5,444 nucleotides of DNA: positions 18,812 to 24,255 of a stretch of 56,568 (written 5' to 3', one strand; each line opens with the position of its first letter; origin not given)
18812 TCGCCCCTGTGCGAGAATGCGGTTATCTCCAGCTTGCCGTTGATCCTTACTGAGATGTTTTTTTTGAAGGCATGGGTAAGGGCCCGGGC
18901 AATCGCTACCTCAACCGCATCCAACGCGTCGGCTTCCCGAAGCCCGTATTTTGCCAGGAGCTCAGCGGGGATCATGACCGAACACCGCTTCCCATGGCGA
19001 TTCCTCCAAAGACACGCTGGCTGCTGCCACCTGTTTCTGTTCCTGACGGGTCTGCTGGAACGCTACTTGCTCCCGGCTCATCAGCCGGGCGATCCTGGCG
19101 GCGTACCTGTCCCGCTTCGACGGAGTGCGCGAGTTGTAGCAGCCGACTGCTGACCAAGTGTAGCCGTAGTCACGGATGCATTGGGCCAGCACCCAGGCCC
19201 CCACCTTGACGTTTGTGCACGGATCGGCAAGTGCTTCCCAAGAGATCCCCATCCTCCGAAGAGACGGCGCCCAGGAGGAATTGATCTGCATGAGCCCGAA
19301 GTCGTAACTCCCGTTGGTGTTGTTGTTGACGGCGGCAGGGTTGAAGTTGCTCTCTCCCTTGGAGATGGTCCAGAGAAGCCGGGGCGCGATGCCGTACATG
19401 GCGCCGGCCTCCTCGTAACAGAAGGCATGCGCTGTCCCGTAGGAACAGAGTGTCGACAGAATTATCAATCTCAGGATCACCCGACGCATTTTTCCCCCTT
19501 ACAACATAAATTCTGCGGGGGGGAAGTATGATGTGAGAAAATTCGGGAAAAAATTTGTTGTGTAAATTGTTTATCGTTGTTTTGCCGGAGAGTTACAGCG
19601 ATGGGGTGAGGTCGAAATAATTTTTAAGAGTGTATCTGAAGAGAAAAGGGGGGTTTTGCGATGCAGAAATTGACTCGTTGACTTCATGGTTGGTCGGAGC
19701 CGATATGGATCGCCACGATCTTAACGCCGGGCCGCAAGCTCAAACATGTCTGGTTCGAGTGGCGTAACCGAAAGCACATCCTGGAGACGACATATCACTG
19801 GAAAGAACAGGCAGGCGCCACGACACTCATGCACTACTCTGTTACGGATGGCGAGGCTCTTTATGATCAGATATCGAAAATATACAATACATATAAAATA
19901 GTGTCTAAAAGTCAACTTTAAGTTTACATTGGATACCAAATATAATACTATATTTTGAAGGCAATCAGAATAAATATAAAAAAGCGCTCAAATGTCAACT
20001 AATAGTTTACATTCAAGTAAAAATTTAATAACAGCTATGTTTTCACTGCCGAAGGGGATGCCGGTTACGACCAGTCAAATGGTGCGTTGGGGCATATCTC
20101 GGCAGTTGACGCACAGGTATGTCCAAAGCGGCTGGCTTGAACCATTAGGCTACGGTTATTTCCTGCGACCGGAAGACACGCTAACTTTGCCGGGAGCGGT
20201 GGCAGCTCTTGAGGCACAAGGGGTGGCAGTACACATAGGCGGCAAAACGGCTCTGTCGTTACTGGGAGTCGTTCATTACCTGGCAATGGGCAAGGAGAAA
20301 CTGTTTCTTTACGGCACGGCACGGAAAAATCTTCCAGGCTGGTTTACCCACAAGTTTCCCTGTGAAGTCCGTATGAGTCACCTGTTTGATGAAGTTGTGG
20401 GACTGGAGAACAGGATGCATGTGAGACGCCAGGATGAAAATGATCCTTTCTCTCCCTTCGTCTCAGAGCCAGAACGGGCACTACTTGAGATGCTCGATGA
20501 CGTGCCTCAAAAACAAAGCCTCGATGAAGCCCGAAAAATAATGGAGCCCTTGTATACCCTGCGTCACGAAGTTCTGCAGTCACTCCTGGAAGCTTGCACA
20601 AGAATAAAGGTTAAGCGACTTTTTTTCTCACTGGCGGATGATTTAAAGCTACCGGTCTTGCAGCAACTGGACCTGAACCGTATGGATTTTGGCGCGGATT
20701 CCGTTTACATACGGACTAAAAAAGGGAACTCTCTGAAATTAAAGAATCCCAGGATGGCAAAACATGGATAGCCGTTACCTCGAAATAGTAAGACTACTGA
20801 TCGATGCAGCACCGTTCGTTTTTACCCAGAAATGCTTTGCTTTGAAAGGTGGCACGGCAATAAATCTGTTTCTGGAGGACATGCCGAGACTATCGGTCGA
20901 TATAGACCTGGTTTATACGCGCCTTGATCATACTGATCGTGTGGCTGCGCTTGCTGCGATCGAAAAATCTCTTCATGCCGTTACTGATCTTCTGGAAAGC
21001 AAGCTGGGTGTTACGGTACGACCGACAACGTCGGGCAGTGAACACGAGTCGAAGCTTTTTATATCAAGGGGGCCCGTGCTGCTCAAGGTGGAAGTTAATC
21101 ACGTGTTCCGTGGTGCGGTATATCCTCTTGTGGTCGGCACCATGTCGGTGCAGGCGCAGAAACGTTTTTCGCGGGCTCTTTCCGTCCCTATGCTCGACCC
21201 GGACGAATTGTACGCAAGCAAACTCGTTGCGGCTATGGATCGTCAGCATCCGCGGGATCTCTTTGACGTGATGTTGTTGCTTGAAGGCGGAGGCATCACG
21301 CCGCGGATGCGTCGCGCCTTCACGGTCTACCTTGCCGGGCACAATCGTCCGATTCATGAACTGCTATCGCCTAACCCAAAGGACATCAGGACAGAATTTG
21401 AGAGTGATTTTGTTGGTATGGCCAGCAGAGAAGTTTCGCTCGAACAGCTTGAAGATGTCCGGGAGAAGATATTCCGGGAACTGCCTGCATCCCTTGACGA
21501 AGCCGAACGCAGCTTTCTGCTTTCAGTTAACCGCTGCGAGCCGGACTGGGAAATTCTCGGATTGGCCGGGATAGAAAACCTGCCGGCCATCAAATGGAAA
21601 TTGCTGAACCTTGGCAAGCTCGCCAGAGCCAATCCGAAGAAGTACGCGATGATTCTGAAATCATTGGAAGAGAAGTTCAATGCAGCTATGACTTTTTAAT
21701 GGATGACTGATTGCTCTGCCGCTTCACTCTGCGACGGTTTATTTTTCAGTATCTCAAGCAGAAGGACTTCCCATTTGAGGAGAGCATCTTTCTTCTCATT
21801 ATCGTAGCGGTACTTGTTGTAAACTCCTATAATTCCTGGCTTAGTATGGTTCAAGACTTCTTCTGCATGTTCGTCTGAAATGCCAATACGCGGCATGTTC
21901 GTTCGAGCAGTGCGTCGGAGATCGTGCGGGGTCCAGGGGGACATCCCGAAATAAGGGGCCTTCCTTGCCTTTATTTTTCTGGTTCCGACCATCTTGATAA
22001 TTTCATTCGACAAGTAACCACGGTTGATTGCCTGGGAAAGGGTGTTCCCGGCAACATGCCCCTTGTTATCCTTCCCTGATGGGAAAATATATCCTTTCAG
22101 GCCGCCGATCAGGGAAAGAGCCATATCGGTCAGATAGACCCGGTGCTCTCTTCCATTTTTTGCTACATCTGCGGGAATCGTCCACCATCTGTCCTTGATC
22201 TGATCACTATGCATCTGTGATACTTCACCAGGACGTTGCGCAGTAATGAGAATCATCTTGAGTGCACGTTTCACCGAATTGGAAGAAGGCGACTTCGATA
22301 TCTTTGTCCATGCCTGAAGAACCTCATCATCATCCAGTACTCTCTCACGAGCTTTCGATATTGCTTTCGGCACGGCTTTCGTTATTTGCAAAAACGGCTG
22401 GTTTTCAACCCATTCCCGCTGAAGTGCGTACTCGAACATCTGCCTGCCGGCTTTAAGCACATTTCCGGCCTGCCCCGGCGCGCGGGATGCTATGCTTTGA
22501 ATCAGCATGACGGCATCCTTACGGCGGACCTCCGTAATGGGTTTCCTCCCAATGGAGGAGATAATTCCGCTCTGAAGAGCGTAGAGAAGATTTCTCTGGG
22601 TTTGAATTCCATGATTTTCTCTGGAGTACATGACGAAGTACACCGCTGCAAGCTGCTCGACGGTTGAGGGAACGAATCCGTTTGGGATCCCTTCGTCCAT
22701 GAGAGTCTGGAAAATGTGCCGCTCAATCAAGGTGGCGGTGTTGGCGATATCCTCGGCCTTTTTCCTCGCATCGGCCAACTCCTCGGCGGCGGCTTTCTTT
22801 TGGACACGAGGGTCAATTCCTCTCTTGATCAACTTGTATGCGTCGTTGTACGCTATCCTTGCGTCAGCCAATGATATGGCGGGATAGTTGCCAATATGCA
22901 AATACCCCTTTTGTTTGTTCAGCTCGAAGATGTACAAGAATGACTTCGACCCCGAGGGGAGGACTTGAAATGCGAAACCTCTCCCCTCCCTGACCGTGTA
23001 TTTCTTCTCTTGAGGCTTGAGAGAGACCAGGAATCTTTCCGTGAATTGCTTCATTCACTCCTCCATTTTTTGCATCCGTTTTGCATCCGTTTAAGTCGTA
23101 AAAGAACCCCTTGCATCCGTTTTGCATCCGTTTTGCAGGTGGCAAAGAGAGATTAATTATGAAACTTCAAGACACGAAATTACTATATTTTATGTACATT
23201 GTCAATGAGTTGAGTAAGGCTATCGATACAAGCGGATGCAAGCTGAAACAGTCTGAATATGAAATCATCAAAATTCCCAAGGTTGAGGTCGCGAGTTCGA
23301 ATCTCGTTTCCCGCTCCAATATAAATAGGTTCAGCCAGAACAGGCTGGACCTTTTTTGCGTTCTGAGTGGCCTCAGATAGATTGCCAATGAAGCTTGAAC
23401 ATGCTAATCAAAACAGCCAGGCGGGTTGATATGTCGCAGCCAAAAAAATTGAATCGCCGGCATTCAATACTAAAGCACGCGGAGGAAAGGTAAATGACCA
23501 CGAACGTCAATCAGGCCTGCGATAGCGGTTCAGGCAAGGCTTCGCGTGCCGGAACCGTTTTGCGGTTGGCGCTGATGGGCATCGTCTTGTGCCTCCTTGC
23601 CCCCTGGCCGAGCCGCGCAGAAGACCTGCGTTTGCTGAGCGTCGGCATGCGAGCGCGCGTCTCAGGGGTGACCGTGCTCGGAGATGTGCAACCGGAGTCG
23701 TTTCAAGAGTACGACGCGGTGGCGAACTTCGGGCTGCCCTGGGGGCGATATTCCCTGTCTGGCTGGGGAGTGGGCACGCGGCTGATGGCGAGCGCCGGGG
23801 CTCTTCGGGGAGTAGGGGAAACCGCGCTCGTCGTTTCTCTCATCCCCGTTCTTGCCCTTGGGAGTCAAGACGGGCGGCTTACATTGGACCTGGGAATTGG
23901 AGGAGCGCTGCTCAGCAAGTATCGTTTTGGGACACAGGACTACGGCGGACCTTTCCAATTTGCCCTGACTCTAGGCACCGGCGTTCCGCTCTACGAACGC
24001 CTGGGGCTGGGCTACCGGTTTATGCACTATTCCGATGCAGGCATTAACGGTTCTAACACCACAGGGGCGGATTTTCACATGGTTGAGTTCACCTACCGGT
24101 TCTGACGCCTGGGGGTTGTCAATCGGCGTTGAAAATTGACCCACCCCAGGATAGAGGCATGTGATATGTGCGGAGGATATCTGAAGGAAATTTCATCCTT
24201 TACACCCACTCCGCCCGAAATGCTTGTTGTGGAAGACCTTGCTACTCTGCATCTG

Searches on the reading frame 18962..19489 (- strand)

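Call 27: search_protein_families(library=pfam, proteins=[window:18962-19489:-], max_evalue=0.001)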
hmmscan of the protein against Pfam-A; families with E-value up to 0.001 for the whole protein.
window:18962-19489:- (175 aa): 2 families
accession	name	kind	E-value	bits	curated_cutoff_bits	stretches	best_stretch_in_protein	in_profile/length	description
PF01464.25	SLT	-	5.3e-21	74.8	21.3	1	24-120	2-96/117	Transglycosylase SLT domain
PF18896.5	SLT_3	-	1.7e-06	28.8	27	1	45-98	23-75/89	Lysozyme like domain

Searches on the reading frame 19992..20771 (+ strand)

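Call 27: search_protein_families(library=pfam, proteins=[window:19992-20771:+], max_evalue=0.001)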
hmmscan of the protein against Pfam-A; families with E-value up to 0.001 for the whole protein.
window:19992-20771:+ (259 aa): 2 families
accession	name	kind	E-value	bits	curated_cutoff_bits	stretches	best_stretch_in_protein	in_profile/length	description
PF11459.13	AbiEi_3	-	7.4e-33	113.8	26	1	101-245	1-146/157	Transcriptional regulator, AbiEi antitoxin, Type IV TA system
PF17194.10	AbiEi_3_N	-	1.2e-24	86.5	26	1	14-99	7-93/93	Transcriptional regulator, AbiEi antitoxin N-terminal domain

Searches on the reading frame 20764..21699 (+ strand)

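Call 27: search_protein_families(library=pfam, proteins=[window:20764-21699:+], max_evalue=0.001)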
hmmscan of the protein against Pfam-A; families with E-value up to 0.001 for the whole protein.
window:20764-21699:+ (311 aa): 1 family
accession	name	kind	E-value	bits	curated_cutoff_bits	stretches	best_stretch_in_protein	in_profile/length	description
PF08843.17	AbiEii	-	3.5e-36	125.8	22.5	1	11-261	2-229/238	Nucleotidyl transferase AbiEii toxin, Type IV TA system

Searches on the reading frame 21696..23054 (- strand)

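Call 27: search_protein_families(library=pfam, proteins=[window:21696-23054:-], max_evalue=0.001)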
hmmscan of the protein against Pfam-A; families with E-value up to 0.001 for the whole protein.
window:21696-23054:- (452 aa): 3 families
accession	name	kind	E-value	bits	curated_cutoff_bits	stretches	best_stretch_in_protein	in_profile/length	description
PF13356.12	Arm-DNA-bind_3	-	1.5e-17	63.9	27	1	5-89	2-83/83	Arm DNA-binding domain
PF00589.27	Phage_integrase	-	2.8e-13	50.4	27.1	1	239-415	2-168/172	Phage integrase family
PF22022.2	Phage_int_M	-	2.1e-06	28.3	27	1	145-224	13-93/96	Phage integrase central domain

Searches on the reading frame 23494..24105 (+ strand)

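Call 27: search_protein_families(library=pfam, proteins=[window:23494-24105:+], max_evalue=0.001)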
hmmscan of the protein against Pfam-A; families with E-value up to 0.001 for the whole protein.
window:23494-24105:+ (203 aa): 1 family
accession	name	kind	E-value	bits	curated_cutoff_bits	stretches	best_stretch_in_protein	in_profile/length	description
PF09411.16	PagL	-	1.3e-23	84.1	23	1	77-202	7-136/136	Lipid A 3-O-deacylase (PagL)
